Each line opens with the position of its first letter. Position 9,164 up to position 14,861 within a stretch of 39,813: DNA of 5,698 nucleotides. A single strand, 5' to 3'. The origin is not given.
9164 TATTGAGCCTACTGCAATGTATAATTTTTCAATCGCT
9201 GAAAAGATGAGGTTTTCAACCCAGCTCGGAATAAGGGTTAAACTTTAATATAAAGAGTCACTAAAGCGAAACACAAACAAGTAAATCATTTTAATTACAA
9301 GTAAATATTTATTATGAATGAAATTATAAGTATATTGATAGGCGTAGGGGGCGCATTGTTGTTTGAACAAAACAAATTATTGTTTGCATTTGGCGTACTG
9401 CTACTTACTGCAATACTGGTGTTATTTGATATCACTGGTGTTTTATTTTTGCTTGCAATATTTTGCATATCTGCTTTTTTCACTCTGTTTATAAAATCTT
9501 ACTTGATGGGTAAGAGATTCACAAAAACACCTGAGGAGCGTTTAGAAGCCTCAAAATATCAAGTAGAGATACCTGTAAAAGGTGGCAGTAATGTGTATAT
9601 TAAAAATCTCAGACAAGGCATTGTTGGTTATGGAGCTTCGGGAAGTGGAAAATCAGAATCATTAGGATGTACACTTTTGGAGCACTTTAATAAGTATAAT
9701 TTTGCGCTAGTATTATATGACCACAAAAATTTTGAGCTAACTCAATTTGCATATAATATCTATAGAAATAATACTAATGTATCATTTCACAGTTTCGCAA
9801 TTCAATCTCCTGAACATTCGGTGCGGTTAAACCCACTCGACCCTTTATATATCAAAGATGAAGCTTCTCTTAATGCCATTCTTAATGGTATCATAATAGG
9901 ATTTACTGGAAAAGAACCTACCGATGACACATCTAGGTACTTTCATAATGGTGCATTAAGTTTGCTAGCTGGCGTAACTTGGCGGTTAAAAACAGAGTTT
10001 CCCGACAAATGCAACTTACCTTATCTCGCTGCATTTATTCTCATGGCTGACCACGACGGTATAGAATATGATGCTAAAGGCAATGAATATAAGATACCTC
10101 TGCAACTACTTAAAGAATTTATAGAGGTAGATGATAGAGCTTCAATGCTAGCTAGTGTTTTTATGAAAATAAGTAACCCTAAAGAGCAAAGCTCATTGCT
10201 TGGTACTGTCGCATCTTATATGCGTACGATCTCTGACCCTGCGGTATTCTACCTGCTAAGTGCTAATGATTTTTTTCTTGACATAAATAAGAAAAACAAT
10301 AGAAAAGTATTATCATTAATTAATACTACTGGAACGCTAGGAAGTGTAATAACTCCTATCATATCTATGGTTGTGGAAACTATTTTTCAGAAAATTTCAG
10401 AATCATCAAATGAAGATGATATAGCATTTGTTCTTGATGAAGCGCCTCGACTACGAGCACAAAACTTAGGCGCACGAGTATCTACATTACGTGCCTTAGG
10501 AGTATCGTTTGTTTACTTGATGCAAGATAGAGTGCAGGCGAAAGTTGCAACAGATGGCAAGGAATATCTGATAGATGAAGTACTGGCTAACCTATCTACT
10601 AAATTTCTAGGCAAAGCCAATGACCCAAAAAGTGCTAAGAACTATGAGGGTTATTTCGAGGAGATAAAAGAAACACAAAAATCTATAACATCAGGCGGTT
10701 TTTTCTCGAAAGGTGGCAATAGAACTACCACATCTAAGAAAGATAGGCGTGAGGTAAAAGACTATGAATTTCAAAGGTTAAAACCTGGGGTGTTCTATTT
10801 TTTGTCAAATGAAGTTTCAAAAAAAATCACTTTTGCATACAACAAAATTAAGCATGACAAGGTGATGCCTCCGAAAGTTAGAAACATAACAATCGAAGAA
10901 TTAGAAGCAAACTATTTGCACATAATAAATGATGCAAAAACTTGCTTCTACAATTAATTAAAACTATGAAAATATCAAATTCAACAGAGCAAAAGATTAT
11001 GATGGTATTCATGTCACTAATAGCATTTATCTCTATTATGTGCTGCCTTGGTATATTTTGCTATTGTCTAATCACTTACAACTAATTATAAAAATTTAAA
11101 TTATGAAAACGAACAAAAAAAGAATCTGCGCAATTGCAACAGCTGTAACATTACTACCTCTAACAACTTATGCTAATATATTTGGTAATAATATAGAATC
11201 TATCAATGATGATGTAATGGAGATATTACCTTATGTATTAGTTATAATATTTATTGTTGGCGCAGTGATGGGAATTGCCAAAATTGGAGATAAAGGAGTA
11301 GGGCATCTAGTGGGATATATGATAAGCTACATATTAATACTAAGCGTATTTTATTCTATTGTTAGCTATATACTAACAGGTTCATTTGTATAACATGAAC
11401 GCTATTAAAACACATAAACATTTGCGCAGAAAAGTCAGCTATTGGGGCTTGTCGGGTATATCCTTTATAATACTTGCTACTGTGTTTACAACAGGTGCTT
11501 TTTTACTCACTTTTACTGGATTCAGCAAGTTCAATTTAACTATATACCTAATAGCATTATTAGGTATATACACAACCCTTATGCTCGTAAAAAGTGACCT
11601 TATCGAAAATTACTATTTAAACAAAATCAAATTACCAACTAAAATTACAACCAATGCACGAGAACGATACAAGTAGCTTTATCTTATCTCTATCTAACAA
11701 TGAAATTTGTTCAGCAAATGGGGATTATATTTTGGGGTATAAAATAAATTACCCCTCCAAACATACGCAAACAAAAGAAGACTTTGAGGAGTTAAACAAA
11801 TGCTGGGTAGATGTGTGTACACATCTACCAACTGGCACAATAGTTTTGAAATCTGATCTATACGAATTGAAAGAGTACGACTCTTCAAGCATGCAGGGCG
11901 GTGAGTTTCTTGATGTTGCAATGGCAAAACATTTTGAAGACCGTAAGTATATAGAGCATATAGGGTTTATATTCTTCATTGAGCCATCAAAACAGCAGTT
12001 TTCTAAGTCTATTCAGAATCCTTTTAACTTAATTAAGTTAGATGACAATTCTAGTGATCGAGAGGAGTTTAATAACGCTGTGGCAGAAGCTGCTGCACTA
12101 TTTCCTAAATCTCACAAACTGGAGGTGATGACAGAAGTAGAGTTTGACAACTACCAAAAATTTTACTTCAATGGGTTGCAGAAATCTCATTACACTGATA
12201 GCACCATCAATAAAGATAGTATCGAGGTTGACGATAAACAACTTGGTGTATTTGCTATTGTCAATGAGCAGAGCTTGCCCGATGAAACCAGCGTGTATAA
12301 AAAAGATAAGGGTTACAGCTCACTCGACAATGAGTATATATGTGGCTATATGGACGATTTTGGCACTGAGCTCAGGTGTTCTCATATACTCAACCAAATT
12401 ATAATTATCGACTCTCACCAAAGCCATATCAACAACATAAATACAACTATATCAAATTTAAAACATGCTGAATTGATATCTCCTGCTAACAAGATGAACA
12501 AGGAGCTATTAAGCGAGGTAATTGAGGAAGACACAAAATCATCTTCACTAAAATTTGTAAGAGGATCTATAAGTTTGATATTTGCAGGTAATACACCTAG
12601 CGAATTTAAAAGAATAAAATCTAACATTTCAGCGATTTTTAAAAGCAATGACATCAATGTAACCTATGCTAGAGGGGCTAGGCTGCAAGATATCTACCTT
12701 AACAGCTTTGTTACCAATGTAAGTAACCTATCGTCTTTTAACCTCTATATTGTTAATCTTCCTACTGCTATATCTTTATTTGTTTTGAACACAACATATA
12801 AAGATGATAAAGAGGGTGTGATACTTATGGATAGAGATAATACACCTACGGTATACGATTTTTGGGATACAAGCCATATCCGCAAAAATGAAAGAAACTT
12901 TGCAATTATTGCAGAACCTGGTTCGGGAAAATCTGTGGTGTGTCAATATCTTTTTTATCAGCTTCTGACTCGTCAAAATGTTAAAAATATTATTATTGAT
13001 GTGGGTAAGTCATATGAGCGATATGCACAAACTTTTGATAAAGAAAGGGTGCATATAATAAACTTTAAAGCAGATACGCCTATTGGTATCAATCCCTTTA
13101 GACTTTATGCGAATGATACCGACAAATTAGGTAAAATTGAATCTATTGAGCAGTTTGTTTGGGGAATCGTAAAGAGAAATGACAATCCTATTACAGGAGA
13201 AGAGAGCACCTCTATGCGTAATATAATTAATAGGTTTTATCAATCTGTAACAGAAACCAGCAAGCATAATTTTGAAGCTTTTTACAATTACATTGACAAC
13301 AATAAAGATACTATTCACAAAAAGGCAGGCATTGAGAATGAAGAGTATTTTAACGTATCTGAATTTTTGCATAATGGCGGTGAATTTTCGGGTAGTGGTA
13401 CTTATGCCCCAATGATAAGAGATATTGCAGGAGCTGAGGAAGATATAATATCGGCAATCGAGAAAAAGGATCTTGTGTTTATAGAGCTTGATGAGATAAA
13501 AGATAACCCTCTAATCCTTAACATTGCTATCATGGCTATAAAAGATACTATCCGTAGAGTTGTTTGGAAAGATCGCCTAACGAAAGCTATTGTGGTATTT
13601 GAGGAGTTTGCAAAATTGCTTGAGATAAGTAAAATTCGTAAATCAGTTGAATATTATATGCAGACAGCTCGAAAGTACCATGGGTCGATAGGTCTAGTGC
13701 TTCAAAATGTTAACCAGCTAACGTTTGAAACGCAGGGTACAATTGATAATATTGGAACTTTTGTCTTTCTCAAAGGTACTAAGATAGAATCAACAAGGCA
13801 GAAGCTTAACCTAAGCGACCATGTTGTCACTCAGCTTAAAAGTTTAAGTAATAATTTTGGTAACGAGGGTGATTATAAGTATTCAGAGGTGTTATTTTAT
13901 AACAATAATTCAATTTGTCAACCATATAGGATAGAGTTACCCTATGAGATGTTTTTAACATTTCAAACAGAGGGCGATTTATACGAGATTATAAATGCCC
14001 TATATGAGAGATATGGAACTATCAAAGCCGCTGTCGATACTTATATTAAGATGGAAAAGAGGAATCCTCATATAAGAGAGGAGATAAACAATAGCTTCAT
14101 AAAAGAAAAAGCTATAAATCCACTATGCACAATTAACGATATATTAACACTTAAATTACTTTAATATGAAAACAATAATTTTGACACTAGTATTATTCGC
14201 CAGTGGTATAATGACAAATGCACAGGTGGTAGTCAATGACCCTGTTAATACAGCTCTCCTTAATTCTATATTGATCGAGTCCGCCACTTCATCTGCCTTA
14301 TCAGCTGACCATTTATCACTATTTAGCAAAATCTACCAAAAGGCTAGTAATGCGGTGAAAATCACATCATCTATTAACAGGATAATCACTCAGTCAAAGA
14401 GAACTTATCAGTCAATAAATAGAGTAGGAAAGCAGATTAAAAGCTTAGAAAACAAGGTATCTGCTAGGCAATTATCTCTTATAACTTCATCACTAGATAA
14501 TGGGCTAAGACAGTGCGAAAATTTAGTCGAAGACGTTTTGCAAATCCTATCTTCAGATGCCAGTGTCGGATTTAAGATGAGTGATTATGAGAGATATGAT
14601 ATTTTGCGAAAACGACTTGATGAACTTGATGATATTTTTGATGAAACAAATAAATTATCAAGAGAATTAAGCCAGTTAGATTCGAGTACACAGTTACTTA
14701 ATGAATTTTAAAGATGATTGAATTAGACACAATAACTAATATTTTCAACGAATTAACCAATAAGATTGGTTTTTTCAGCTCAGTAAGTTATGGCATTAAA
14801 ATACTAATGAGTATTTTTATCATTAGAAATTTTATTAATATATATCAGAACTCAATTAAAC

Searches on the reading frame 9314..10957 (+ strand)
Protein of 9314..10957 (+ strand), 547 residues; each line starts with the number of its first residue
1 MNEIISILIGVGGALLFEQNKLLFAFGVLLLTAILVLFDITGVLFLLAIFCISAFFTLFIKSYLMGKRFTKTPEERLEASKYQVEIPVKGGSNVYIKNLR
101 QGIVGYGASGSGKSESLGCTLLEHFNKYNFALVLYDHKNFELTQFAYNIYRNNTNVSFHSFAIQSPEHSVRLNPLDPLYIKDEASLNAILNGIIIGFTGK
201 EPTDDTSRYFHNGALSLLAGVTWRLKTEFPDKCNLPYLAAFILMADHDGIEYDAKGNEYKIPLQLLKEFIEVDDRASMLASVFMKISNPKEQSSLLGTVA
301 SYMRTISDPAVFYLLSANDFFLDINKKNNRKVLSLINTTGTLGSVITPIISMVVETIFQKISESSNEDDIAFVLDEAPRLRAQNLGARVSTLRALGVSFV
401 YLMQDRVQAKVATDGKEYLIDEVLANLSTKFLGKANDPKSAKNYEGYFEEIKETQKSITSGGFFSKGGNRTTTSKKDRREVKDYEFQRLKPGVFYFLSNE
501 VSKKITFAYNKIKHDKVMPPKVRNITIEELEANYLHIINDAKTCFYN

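Call 17: search_protein_families(library=pfam, proteins=[window:9314-10957:+], max_evalue=0.01)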
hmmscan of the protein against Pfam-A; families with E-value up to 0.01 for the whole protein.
window:9314-10957:+ (547 aa): 3 families
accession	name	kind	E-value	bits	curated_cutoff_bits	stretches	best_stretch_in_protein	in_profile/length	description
PF02534.20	T4SS-DNA_transf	-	1.4e-15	57.6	20.1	1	92-443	36-377/468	Type IV secretory system Conjugative DNA transfer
PF10412.15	TrwB_AAD_bind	-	5.9e-08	32.4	20.5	1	316-490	193-367/387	Type IV secretion-system coupling protein DNA-binding domain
PF12696.13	TraG-D_C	-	2.4e-07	31.2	22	1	370-477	2-110/126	TraM recognition site of TraD and TraG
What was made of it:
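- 9314..10957 (+): Type IV coupling protein: presumed docking partner of the relaxase. Pfam T4SS-DNA_transf, TrwB_AAD_bind and TraG-D_C (call 17).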

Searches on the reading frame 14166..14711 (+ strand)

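Call 17: search_protein_families(library=pfam, proteins=[window:14166-14711:+], max_evalue=0.01)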
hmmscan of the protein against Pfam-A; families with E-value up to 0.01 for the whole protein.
window:14166-14711:+ (181 aa): 4 families
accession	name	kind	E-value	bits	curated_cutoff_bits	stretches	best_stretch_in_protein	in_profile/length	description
PF10046.14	BLOC1_2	-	0.00059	20.6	33.4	0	59-118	35-92/96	Biogenesis of lysosome-related organelles complex-1 subunit 2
PF06008.19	Laminin_I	-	0.004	17.3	34.6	1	32-102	37-109/259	Laminin Domain I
PF13605.11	DUF4141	-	0.0055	16.5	30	1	2-30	1-29/53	Domain of unknown function (DUF4141)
PF05659.16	RPW8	-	0.007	16.5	30.4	1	52-127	16-85/139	Arabidopsis broad-spectrum mildew resistance protein RPW8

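Call 72: search_protein_families(library=ncbifam, proteins=[window:14166-14711:+], max_evalue=0.01)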
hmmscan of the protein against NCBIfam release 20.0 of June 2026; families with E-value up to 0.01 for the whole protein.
window:14166-14711:+ (181 aa): 0 families
